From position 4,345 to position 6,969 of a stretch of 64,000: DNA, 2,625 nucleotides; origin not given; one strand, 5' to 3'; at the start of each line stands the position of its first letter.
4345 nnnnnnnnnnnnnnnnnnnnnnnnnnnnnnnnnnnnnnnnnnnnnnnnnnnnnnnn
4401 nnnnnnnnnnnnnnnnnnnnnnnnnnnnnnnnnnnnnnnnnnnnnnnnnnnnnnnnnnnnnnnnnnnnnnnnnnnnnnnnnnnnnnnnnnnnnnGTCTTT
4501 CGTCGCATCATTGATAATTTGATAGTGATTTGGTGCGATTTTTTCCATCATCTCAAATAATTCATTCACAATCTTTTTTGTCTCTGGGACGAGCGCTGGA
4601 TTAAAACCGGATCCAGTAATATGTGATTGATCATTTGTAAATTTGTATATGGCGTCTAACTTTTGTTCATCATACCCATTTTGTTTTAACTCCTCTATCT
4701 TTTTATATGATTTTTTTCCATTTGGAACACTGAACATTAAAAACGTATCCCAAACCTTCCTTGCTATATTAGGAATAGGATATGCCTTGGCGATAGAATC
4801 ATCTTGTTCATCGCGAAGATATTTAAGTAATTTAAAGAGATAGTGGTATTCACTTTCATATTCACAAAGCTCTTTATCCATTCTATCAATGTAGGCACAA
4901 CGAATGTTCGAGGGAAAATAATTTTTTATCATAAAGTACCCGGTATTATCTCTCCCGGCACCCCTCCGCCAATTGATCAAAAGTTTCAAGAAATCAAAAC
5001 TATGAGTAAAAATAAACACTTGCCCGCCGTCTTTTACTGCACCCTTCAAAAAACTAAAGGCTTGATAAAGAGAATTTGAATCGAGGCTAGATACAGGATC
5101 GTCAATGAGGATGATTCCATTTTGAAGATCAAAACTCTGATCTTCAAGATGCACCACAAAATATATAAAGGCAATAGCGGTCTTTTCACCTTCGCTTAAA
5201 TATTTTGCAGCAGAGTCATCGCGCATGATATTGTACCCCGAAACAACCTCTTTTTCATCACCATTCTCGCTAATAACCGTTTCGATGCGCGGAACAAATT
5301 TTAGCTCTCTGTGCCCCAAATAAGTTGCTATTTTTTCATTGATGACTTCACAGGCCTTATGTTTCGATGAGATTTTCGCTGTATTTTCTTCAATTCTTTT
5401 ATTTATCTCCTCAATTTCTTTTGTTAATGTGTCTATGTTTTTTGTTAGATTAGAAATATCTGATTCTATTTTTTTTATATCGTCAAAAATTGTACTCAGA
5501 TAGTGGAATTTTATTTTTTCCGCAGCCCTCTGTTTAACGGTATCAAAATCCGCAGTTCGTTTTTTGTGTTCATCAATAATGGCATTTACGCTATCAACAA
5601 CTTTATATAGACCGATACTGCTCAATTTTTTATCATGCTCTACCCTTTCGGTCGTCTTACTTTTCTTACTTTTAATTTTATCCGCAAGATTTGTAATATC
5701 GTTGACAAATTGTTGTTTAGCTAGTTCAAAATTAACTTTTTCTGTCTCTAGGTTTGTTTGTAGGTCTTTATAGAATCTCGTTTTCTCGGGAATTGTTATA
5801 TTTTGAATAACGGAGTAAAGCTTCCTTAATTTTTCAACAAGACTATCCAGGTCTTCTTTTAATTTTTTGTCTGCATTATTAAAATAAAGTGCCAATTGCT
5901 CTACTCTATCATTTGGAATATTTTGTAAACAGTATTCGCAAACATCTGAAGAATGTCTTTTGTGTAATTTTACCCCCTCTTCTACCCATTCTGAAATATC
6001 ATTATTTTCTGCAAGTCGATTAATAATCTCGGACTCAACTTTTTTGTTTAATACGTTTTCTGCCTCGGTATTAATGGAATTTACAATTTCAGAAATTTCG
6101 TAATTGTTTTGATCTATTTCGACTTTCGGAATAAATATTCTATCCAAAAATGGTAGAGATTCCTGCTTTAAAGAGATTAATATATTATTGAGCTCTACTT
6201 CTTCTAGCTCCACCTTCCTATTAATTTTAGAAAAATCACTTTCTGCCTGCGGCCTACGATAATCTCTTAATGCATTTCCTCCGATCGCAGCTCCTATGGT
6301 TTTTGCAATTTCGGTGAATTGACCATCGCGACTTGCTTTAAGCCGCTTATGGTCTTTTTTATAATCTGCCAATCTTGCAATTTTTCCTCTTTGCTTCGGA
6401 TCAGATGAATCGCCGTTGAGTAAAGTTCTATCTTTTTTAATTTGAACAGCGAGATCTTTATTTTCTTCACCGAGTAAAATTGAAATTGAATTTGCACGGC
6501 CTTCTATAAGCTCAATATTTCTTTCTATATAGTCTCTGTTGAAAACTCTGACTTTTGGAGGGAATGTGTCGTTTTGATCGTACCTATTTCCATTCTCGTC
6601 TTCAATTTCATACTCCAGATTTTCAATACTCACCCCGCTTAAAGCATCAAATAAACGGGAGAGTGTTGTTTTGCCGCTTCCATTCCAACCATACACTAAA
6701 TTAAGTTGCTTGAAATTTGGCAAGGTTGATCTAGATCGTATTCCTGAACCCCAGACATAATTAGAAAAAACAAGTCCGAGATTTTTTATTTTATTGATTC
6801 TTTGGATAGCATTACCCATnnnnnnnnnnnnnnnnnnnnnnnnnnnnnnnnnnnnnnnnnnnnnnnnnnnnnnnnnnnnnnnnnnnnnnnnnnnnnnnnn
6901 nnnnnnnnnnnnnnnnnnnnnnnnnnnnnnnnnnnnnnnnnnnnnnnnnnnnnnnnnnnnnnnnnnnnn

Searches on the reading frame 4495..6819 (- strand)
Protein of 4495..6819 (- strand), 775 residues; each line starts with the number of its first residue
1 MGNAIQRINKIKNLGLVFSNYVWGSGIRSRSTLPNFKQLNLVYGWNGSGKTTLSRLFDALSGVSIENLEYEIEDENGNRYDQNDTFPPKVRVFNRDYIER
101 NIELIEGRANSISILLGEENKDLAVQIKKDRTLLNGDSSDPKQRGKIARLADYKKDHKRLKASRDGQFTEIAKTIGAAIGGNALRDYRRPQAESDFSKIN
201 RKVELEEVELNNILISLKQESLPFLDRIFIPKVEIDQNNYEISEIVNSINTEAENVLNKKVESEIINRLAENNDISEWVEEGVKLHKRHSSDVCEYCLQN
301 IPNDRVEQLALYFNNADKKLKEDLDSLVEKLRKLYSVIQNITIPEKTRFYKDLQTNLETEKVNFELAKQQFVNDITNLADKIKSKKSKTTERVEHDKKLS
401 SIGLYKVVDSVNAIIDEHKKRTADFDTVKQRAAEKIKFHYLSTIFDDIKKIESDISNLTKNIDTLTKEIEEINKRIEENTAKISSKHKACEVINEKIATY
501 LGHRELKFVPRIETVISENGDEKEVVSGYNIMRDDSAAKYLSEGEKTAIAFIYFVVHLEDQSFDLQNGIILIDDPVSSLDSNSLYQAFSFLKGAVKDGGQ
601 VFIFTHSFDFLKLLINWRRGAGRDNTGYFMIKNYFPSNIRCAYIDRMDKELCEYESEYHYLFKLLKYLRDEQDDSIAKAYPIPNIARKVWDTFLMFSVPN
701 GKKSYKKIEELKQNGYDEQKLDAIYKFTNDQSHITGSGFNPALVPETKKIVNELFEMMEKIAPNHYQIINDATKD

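Call 76: search_protein_families(library=pfam, proteins=[window:4495-6819:-], max_evalue=0.001)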
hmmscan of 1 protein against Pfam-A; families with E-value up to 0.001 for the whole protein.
window:4495-6819:- (775 aa): 3 families
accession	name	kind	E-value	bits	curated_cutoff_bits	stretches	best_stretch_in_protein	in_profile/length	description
PF13166.12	AAA_13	-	7.1e-118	395.7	36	1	31-755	10-712/713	AAA domain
PF13304.12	AAA_21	-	4.4e-08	34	27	1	415-610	138-301/304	AAA domain, putative AbiEii toxin, Type IV TA system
PF02463.25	SMC_N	-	1.2e-05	25.3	40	0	287-611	58-202/220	RecF/RecN/SMC N terminal domain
